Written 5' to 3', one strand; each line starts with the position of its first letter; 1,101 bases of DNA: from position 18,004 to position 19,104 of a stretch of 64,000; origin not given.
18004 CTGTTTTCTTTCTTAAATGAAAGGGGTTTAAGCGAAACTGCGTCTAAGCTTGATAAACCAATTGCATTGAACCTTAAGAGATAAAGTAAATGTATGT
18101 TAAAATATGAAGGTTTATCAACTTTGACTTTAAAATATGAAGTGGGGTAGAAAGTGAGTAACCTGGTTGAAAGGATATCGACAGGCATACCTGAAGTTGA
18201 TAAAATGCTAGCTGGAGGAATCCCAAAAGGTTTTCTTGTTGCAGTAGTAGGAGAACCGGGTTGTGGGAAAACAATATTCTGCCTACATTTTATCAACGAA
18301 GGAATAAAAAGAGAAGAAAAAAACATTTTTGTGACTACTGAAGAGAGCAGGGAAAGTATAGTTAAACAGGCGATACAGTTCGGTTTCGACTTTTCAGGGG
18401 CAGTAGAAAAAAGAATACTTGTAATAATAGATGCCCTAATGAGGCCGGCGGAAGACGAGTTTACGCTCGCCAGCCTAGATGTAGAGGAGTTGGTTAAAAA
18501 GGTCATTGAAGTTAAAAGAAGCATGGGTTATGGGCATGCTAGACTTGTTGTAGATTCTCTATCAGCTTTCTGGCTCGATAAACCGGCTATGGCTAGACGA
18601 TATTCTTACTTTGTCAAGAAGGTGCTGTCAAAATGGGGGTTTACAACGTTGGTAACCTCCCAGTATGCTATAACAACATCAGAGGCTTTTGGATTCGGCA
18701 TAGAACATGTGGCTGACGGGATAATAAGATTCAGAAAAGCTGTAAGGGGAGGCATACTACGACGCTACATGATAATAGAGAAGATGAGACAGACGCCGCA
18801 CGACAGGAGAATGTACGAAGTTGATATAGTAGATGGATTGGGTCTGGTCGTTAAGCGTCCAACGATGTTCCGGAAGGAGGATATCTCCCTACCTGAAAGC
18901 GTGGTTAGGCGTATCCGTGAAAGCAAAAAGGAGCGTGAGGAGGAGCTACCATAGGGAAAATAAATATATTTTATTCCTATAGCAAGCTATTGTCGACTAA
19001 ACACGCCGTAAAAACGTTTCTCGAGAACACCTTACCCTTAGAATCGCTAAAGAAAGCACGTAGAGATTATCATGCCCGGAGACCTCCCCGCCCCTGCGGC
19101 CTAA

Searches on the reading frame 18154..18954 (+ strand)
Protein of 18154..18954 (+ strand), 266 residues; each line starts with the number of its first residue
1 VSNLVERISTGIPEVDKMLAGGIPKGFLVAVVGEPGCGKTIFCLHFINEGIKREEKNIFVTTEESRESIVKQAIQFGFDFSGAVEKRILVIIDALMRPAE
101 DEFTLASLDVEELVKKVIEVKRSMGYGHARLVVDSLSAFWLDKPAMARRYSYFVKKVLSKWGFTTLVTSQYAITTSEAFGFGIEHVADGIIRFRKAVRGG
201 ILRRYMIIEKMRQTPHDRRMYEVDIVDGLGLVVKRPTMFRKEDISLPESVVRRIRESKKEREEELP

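Call 68: search_protein_families(library=pfam, proteins=[window:18154-18954:+])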
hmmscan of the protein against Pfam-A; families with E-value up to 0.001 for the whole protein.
window:18154-18954:+ (266 aa): 7 families
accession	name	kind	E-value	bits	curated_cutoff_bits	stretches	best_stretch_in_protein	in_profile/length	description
PF06745.19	ATPase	-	4.6e-55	186.9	26.6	1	8-235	1-228/231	KaiC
PF13481.12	AAA_25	-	1.5e-06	28.4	27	1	5-80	12-98/195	AAA domain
PF03796.21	DnaB_C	-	6.6e-06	26.1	27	1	8-74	2-68/255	DnaB-like helicase C terminal domain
PF00154.27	RecA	-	1.2e-05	25.3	27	1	5-68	30-94/262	recA bacterial DNA recombination protein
PF08423.17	Rad51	-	0.00027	20.7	22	1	7-45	7-45/244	Rad51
PF05625.17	PAXNEB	-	0.0004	20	28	0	8-72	19-84/366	PAXNEB protein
PF07088.17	GvpD_P-loop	-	0.00063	20.1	24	1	29-114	13-95/189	GvpD gas vesicle protein, P-loop domain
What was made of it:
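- On KaiC-like aRadC: A true KaiC-type gene lies elsewhere in the window at 18154-18954 (call 68).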
